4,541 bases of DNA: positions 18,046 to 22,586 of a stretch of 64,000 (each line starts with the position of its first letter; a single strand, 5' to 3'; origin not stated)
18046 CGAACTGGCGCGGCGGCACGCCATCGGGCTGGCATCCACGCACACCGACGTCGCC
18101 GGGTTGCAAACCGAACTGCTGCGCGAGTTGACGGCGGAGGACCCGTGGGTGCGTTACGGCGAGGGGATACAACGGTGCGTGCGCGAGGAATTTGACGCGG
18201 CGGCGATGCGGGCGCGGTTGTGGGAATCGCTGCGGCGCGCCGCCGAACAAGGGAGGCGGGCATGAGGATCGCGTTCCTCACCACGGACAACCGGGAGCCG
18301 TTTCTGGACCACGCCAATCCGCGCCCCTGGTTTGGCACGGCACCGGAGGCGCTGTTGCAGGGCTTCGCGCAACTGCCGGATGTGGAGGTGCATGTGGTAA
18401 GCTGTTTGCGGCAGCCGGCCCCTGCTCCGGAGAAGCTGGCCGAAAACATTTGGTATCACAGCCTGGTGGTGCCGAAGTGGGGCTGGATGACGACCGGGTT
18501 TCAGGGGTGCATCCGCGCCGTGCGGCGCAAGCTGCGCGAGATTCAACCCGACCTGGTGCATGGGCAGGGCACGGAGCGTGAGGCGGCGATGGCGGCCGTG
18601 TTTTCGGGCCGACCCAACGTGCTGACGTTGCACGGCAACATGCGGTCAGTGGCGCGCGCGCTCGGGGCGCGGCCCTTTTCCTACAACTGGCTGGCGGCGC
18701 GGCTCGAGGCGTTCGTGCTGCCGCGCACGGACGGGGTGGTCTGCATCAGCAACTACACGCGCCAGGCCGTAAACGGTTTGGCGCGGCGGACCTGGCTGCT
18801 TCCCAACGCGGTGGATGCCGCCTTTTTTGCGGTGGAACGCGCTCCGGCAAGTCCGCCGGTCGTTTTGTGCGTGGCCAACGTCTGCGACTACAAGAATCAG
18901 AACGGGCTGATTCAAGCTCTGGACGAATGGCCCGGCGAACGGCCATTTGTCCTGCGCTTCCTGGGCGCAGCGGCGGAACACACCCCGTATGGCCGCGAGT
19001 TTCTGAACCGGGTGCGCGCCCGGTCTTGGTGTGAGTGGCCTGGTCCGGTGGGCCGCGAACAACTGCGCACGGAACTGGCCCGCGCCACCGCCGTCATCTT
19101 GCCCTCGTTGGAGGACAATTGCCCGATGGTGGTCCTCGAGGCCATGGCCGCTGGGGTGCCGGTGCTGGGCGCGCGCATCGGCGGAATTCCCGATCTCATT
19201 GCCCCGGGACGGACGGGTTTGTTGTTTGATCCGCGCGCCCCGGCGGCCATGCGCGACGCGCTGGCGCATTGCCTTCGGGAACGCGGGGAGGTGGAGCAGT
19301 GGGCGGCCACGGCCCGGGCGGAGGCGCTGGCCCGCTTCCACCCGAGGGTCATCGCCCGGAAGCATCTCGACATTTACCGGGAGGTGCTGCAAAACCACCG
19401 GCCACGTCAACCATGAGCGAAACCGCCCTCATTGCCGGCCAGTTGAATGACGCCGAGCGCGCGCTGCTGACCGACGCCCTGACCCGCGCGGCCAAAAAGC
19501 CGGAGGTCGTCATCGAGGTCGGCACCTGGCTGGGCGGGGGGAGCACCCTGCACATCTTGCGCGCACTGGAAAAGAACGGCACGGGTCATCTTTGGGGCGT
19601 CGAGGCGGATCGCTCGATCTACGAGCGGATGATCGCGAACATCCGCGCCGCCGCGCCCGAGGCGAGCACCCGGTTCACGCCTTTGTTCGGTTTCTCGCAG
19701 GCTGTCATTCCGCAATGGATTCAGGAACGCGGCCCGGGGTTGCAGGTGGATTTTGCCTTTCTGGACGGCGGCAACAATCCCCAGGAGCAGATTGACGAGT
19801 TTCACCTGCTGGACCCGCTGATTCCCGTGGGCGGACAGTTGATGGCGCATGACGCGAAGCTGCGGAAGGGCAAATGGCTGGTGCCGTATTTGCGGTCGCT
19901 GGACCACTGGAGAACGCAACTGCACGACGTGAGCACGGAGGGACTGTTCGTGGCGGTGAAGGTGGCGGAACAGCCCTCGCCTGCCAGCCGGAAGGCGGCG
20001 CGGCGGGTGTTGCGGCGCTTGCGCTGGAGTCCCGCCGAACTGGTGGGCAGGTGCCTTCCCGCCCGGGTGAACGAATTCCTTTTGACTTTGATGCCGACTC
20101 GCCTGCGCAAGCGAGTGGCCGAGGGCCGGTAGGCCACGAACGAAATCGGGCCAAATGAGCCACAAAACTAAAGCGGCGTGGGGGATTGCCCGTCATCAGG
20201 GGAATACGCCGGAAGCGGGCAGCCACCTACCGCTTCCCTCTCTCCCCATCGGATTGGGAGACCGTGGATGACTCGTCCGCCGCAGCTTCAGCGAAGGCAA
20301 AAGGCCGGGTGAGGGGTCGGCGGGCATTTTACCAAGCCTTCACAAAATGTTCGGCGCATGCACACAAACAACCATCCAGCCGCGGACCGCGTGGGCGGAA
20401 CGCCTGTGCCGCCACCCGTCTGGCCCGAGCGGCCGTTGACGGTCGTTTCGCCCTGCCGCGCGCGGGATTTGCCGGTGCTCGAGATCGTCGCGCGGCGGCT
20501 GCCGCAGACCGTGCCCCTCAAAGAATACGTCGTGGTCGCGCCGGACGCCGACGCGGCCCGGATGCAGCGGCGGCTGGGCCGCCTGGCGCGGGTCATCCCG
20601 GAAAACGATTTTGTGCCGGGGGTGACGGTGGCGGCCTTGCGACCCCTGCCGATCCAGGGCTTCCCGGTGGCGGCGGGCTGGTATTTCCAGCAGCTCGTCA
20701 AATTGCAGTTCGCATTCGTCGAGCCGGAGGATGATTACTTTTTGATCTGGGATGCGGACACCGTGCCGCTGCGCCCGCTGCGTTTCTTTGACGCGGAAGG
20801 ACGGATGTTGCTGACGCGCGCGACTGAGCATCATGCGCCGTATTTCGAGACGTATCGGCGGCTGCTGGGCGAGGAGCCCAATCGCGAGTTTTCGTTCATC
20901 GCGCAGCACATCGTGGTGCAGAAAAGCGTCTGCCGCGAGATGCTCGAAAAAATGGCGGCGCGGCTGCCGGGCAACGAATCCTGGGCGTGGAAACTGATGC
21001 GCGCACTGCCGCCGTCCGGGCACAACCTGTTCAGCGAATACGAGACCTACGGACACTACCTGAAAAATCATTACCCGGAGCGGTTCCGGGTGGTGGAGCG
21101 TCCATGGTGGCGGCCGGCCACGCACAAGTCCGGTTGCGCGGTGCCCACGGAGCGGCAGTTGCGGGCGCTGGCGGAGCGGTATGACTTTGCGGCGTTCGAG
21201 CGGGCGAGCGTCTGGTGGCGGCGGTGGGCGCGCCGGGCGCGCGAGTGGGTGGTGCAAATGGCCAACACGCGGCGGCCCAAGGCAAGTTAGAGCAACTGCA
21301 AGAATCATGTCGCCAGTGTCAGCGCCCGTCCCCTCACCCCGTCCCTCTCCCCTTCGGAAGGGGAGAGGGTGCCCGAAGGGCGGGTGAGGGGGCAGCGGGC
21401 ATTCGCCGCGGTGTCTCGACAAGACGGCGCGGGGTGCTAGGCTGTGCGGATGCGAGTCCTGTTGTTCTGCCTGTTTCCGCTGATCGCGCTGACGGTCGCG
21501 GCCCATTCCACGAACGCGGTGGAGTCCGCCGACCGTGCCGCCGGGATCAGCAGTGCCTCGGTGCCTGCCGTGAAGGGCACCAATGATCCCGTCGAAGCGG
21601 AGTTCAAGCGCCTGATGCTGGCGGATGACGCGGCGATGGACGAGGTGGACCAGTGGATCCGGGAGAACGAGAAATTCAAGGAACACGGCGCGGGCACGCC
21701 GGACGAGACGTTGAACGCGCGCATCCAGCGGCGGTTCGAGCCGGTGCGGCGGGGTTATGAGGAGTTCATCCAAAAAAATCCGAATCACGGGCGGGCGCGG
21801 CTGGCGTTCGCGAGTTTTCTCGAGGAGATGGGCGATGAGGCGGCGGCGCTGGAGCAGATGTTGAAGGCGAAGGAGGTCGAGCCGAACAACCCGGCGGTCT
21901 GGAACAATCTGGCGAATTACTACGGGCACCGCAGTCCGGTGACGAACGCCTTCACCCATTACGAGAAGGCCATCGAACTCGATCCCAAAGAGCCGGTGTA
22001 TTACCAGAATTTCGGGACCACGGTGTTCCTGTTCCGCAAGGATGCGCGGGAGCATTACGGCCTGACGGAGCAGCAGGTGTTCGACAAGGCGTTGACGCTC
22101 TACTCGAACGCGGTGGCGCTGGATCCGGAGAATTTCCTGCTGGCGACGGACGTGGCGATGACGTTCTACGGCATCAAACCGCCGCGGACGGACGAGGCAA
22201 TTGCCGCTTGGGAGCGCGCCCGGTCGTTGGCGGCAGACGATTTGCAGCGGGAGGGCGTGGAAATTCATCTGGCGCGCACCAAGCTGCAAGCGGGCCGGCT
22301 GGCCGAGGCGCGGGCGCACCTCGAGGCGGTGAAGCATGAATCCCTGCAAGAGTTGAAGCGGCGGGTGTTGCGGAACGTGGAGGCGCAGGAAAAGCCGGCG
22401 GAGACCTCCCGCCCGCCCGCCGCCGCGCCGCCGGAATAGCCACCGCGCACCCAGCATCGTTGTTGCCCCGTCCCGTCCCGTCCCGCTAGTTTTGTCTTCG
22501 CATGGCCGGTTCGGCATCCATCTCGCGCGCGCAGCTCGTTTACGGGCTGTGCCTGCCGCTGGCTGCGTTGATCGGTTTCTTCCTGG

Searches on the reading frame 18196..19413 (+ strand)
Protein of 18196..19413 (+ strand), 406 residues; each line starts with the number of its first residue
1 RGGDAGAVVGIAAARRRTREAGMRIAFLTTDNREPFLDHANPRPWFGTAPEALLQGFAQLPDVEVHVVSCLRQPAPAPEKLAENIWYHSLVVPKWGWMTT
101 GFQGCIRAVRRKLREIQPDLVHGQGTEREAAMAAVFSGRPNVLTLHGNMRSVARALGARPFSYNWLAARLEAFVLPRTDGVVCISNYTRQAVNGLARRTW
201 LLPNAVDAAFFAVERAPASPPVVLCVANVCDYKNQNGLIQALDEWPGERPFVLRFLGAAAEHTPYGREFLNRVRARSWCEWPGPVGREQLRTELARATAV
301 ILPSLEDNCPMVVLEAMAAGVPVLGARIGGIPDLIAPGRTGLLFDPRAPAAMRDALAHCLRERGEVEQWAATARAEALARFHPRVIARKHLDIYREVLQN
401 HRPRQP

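Call 10: search_protein_families(library=pfam, proteins=[window:18196-19413:+], max_evalue=0.001)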
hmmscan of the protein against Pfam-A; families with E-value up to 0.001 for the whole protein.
window:18196-19413:+ (406 aa): 7 families
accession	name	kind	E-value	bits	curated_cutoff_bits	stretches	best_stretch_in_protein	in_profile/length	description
PF00534.26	Glycos_transf_1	-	3.9e-23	82.3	26.4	1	211-374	6-170/172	Glycosyl transferases group 1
PF13692.12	Glyco_trans_1_4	-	1.2e-22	81.1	27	1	221-361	2-141/142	Glycosyl transferases group 1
PF13439.12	Glyco_transf_4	-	2.4e-16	60.7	28.5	1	54-209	12-169/170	Glycosyltransferase Family 4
PF13524.12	Glyco_trans_1_2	-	1.8e-09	38.1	25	1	274-389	16-141/144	Glycosyl transferase-like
PF13579.12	Glyco_trans_4_4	-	2.2e-09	38.3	29.7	1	57-193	14-143/158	Glycosyl transferase 4-like domain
PF20706.3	GT4-conflict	-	1.7e-06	27.7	26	1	287-338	272-323/385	Family 4 Glycosyltransferase in conflict systems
PF13477.12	Glyco_trans_4_2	-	4.2e-06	27.4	23.4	1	61-148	23-109/139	Glycosyl transferase 4-like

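Call 85: search_protein_families(library=ncbifam, proteins=[window:18196-19413:+], max_evalue=0.00001)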
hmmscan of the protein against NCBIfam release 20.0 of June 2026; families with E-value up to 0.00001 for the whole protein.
window:18196-19413:+ (406 aa): 22 families
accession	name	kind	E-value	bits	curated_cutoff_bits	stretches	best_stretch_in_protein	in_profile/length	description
NF041876.1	EPS_EpsE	equivalog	4.1e-22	79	400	1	131-388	130-387/389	exopolysaccharide biosynthesis GT4 family glycosyltransferase EpsE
TIGR03088.1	stp2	hypoth_equivalog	2.6e-21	76.1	409.05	1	111-398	75-374/374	TIGR03088 family PEP-CTERM/XrtA system glycosyltransferase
NF038229.1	Glyco4_Geo_Pelo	equivalog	3.5e-18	65.7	400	1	178-399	110-338/338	GPMC system family 4 glycosyltransferase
TIGR04047.1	MSMEG_0565_glyc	hypoth_equivalog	1.1e-15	57.6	259.85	1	177-396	138-373/373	MSMEG_0565 family glycosyltransferase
TIGR03999.1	thiol_BshA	equivalog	4.7e-15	55.4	273.7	1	173-399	140-375/375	N-acetyl-alpha-D-glucosaminyl L-malate synthase BshA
TIGR03449.1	mycothiol_MshA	equivalog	2.7e-14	52.9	462.5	1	282-399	289-405/406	D-inositol-3-phosphate glycosyltransferase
TIGR02149.1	glgA_Coryne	subfamily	2.9e-14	53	302.4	1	193-398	176-391/391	glycogen synthase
NF047684.1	TeichurnBiosyTuaC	equivalog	1.8e-13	50.2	550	1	115-398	106-390/391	teichuronic acid biosynthesis protein TuaC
TIGR04063.1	stp3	hypoth_equivalog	1e-11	44.4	442.05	1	309-397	307-395/397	TIGR04063 family PEP-CTERM/XrtA system glycosyltransferase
NF038298.1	EPS_HpsO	equivalog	2.9e-10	39.5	575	1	311-397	303-387/388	hormogonium polysaccharide biosynthesis glycosyltransferase HpsO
NF053787.1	GlcN_PG_synth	equivalog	3.2e-10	39.4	480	1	288-398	253-360/361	N-acetylglucosaminyl phosphatidylglycerol synthase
NF038011.1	PelF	equivalog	8.4e-10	38.3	100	1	185-395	267-486/489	GT4 family glycosyltransferase PelF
TIGR04348.1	TIGR04348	equivalog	1.1e-09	37.7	300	1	223-384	140-298/310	selenoneine biosynthesis selenosugar synthase SenB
NF038295.1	EPS_HpsP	equivalog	7.1e-08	31.8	550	1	217-397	204-387/388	hormogonium polysaccharide biosynthesis glycosyltransferase HpsP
TIGR02472.1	sucr_P_syn_N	equivalog_domain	9.4e-08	31.3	576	1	300-376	344-420/439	sucrose-phosphate synthase, putative, glycosyltransferase domain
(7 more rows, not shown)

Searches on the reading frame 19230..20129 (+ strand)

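Call 10: search_protein_families(library=pfam, proteins=[window:19230-20129:+], max_evalue=0.001)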
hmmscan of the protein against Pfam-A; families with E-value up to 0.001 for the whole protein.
window:19230-20129:+ (300 aa): 1 family
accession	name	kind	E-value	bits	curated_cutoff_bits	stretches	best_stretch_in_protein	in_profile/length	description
PF13578.12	Methyltransf_24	-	8.2e-12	46.4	26.3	1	95-208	1-104/105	Methyltransferase domain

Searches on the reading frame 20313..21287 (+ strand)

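Call 10: search_protein_families(library=pfam, proteins=[window:20313-21287:+], max_evalue=0.001)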
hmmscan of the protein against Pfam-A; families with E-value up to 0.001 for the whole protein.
window:20313-21287:+ (325 aa): 1 family
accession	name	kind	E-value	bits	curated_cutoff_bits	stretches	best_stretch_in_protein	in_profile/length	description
PF20102.4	DUF6492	-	8.5e-14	51.8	22.9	1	69-251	40-213/291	Family of unknown function (DUF6492)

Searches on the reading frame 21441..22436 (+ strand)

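Call 10: search_protein_families(library=pfam, proteins=[window:21441-22436:+], max_evalue=0.001)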
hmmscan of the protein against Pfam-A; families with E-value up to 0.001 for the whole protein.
window:21441-22436:+ (332 aa): 11 families
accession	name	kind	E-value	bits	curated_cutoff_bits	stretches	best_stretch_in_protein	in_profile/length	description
PF13431.12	TPR_17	-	3.8e-14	52.2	24.4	0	142-163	4-25/34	Tetratricopeptide repeat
PF13414.12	TPR_11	-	2.2e-12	46.9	26.8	0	209-232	5-28/42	TPR repeat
PF13428.12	TPR_14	-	7.3e-12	45.2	23.5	0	118-159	2-43/44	Tetratricopeptide repeat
PF14559.12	TPR_19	-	2.8e-11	44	25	1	107-158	15-66/68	Tetratricopeptide repeat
PF07719.23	TPR_2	-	7.6e-09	35.5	27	0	152-183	2-33/34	Tetratricopeptide repeat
PF00515.34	TPR_1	-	1.2e-07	31.6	27.8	0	152-183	2-33/34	Tetratricopeptide repeat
PF13181.12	TPR_8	-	2.5e-07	30.8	25.7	0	118-150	2-34/34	Tetratricopeptide repeat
PF13424.12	TPR_12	-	3.6e-07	30.7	30.1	0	249-295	18-69/77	Tetratricopeptide repeat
PF13432.12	TPR_16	-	0.00013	22.8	32.7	0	134-185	17-65/65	Tetratricopeptide repeat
PF23914.1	TPR_CcmH_CycH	-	0.00038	20.8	42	0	129-267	31-154/158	Cytochrome c-type biogenesis protein H TPR domain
PF25474.1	TPR_TmcB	-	0.00089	19.6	27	0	91-148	62-120/125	TmcB, TPR repeats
